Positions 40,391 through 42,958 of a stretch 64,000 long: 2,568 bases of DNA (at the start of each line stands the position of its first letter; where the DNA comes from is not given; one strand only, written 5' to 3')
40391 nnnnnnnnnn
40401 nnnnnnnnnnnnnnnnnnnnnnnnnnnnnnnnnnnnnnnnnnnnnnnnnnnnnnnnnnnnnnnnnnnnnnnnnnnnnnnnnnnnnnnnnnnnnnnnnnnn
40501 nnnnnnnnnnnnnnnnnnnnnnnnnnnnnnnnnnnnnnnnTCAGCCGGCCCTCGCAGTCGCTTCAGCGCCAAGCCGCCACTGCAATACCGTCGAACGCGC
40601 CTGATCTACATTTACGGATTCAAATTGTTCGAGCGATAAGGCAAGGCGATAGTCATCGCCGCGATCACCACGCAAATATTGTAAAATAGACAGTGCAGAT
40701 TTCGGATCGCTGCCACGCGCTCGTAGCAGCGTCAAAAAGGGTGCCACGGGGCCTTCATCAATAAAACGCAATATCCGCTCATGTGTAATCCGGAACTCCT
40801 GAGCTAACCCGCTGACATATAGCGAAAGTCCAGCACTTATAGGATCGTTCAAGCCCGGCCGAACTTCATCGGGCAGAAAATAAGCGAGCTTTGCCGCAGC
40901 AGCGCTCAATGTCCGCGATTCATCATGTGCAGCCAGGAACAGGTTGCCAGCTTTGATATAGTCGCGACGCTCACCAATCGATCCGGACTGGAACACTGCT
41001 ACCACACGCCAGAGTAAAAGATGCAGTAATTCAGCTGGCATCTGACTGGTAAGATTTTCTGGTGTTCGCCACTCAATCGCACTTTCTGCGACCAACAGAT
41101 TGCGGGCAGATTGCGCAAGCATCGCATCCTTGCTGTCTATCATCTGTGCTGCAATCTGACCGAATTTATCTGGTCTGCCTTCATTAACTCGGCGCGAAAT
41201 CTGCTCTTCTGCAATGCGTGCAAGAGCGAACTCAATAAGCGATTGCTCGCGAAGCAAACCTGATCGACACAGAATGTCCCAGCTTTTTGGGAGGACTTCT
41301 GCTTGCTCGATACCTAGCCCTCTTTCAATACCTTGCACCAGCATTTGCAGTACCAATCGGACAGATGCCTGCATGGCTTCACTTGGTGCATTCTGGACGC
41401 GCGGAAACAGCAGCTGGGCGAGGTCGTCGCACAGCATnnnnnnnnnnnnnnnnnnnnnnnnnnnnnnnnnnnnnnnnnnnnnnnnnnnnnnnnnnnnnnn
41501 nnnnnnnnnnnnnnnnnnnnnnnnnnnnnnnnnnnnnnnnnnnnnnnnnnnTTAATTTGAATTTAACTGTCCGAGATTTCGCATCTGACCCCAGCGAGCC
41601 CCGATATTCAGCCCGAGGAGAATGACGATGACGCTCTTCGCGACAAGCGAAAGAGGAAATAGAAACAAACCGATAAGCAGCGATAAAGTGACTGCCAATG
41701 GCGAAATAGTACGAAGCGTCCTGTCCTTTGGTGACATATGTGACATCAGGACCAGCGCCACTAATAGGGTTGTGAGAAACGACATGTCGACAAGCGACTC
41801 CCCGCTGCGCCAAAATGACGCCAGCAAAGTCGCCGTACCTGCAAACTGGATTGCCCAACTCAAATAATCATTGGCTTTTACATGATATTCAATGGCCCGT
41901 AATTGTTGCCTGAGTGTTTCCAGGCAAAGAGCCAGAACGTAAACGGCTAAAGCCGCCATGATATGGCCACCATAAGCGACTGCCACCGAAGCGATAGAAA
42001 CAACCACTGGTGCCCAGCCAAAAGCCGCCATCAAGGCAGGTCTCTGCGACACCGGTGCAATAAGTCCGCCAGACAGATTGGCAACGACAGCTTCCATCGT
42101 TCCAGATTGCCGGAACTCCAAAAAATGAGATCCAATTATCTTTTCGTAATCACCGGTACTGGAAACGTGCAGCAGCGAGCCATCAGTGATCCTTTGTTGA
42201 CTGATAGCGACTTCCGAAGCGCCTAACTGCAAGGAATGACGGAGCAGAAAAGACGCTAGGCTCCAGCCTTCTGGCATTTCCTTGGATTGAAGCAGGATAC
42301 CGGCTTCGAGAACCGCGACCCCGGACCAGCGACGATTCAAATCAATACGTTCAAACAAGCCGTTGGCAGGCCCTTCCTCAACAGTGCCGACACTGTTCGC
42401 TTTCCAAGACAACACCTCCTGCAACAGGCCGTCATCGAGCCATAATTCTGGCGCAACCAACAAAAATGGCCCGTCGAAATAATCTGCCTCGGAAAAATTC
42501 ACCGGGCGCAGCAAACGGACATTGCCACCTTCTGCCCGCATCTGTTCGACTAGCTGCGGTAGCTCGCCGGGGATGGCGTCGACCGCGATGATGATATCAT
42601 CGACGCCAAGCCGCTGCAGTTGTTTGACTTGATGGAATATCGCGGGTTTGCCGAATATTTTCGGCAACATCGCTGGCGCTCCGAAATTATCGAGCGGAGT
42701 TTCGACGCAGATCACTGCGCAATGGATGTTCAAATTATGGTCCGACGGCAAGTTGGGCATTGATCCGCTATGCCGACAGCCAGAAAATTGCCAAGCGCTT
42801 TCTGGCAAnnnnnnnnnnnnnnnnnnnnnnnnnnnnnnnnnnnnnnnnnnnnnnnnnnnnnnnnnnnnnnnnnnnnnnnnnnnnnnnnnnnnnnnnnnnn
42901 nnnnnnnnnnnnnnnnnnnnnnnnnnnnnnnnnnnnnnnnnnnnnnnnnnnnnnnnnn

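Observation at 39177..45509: Candidate phosphorylation-independent cell-cycle/polarity module (pseudokinase + pseudo-Hpt + TipN-like scaffold, CtrA/DnaA sites)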

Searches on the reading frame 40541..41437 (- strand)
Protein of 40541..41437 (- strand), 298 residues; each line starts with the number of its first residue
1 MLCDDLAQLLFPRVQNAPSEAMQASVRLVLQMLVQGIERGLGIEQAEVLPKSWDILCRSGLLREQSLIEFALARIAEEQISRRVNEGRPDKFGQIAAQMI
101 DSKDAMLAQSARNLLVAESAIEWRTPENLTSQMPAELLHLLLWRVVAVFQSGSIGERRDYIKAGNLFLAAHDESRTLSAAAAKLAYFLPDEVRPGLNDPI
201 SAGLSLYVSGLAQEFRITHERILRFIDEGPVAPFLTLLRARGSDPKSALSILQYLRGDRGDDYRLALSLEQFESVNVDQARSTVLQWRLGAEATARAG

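Call 3: search_protein_families(library=pfam, proteins=[window:40541-41437:-], max_evalue=0.01)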
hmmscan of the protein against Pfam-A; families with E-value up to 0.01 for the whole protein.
window:40541-41437:- (298 aa): 0 families

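Call 4: search_protein_families(library=ncbifam, proteins=[window:40541-41437:-], max_evalue=0.01)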
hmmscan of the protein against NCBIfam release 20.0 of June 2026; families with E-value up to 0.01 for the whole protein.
window:40541-41437:- (298 aa): 0 families

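Call 20: search_protein_families(library=pfam, alignment_id=A2, max_evalue=1)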
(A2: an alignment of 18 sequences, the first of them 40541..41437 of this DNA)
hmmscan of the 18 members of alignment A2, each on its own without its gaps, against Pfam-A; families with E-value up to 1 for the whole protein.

A. member 1, window:40541-41437:- (298 aa): 0 families

B. families by the number of members that match (of 18 scanned): 11 families
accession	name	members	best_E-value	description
PF10098.14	DUF2336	5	9.9e-21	Uncharacterised protein conserved in bacteria (DUF2336)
PF22943.2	HTH_68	2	0.026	Putative helix-turn-helix domain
PF01361.26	Tautomerase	1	0.00048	Tautomerase enzyme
PF22444.1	PaaX-like_Fer-like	1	0.0027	PaaX-like, ferredoxin-like domain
PF23654.1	ARM_LIN_2nd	1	0.03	E3 ubiquitin-protein ligase LIN-like, ARM repeat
PF17853.6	GGDEF_2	1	0.031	GGDEF-like domain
PF06527.16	TniQ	1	0.074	TniQ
PF13646.12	HEAT_2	1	0.34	HEAT repeats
PF20977.2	GatF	1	0.34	Glutamyl-tRNA(Gln) amidotransferase subunit F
PF25224.1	DUF7842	1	0.51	Domain of unknown function (DUF7842)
PF14300.12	DMP19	1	1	DMP19-like protein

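Call 61: search_solved_structures(query=A2, max_evalue=1, show_alignments=1)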
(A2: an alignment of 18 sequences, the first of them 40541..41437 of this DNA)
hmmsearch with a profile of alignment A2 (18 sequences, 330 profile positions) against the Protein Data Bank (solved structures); distinct sequences matched with E-value up to 1: 0.

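Call 83: search_protein_families(library=ncbifam, alignment_id=A2, max_evalue=0.1)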
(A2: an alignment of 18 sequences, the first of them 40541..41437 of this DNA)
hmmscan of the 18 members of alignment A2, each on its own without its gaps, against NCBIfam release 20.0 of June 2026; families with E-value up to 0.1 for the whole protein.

A. member 1, window:40541-41437:- (298 aa): 1 family
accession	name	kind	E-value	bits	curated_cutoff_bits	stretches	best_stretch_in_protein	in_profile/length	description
NF010653.0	PRK14052.1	equivalog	0.023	13.8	364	1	90-180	117-207/387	VopS family T3SS effector adenosine monophosphate-protein transferase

B. families by the number of members that match (of 18 scanned): 2 families
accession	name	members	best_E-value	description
NF052659.1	SpbR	1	1.7e-08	SpbR family protein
NF010653.0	PRK14052.1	1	0.023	VopS family T3SS effector adenosine monophosphate-protein transferase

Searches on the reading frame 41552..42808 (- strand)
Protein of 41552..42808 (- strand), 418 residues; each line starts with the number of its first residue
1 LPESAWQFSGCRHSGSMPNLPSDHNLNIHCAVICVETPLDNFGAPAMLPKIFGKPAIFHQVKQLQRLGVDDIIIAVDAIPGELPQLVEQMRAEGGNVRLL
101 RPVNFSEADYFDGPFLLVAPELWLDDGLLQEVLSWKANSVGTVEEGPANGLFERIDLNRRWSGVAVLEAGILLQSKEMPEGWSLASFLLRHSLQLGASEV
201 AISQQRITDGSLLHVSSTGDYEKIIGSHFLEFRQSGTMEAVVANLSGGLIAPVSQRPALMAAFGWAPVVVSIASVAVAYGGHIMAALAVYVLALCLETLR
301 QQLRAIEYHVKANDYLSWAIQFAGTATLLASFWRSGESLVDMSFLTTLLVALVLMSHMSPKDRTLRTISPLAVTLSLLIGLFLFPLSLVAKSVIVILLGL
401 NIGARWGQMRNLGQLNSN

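Call 3: search_protein_families(library=pfam, proteins=[window:41552-42808:-], max_evalue=0.01)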
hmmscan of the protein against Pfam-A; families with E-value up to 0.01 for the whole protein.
window:41552-42808:- (418 aa): 0 families

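Call 4: search_protein_families(library=ncbifam, proteins=[window:41552-42808:-], max_evalue=0.01)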
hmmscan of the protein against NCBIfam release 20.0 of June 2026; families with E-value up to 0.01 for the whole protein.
window:41552-42808:- (418 aa): 0 families

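Call 21: search_protein_families(library=pfam, alignment_id=A3, max_evalue=1)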
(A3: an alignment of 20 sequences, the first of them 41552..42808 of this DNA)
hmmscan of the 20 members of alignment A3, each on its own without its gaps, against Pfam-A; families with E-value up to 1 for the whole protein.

A. member 1, window:41552-42808:- (418 aa): 0 families

B. families by the number of members that match (of 20 scanned): 9 families
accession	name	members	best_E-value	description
PF12804.13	NTP_transf_3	3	0.00029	MobA-like NTP transferase domain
PF07465.18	PsaM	1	0.0021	Photosystem I protein M (PsaM)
PF04133.19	Vps55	1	0.098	Vacuolar protein sorting 55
PF00032.22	Cytochrom_B_C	1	0.14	Cytochrome b(C-terminal)/b6/petD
PF01040.23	UbiA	1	0.14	UbiA prenyltransferase family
PF11241.13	DUF3043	1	0.18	Protein of unknown function (DUF3043)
PF04077.17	DsrH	1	0.24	DsrH like protein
PF19529.4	DUF6057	1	0.5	Family of unknown function (DUF6057)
PF09925.14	DUF2157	1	0.58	Predicted membrane protein (DUF2157)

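Call 60: search_solved_structures(query=A3, max_evalue=1, show_alignments=2)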
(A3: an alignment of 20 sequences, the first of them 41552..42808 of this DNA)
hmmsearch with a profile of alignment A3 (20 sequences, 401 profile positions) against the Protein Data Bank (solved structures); distinct sequences matched with E-value up to 1: 15.
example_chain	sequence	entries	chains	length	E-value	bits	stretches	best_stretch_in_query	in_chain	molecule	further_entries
4mnd_A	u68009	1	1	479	1.6e-06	30.6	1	176-336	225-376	CTP L-myo-inositol-1-phosphate cytidylyltransferase/CDP-L-myo-inositol myo-inositolphospho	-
2l69_A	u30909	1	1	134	0.00011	24.5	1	33-84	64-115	Rossmann 2x3 fold protein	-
2ggo_A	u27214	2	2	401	0.0024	20.1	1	20-60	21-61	401aa long hypothetical glucose-1-phosphate thymidylyltransferase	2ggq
5z09_A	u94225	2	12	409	0.0025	20.1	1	20-61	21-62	Dual sugar-1-phosphate nucleotidylyltransferase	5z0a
2lr0_A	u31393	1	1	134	0.023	16.9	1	29-82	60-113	P-loop ntpase fold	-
1jyk_A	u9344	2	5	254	0.035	16.3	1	17-58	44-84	CTP:phosphocholine Cytidylyltransferase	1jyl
4y7t_A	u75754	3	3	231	0.036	16.2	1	22-51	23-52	Nucleotidyl transferase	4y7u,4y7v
7d72_K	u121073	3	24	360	0.11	14.6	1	23-66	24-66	Mannose-1-phosphate guanyltransferase beta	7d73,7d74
3oam_A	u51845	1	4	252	0.25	13.5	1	20-54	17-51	3-deoxy-manno-octulosonate cytidylyltransferase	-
7whr_B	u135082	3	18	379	0.26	13.4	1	23-66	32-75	Nucleotidyl transferase family protein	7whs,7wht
2lci_A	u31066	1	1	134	0.36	13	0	30-82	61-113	Protein OR36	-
8yre_D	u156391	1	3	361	0.54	12.4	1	23-56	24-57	Mannose-1-phosphate guanylyltransferase 1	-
7x8j_A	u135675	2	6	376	0.56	12.3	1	23-56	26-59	Mannose-1-phosphate guanylyltransferase 1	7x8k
4j29_A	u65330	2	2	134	0.59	12.3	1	29-76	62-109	Engineered Protein OR258 | DE NOVO DESIGNED PROTEIN OR258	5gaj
7rpn_A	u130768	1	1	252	0.74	11.9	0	32-111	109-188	Triosephosphate isomerase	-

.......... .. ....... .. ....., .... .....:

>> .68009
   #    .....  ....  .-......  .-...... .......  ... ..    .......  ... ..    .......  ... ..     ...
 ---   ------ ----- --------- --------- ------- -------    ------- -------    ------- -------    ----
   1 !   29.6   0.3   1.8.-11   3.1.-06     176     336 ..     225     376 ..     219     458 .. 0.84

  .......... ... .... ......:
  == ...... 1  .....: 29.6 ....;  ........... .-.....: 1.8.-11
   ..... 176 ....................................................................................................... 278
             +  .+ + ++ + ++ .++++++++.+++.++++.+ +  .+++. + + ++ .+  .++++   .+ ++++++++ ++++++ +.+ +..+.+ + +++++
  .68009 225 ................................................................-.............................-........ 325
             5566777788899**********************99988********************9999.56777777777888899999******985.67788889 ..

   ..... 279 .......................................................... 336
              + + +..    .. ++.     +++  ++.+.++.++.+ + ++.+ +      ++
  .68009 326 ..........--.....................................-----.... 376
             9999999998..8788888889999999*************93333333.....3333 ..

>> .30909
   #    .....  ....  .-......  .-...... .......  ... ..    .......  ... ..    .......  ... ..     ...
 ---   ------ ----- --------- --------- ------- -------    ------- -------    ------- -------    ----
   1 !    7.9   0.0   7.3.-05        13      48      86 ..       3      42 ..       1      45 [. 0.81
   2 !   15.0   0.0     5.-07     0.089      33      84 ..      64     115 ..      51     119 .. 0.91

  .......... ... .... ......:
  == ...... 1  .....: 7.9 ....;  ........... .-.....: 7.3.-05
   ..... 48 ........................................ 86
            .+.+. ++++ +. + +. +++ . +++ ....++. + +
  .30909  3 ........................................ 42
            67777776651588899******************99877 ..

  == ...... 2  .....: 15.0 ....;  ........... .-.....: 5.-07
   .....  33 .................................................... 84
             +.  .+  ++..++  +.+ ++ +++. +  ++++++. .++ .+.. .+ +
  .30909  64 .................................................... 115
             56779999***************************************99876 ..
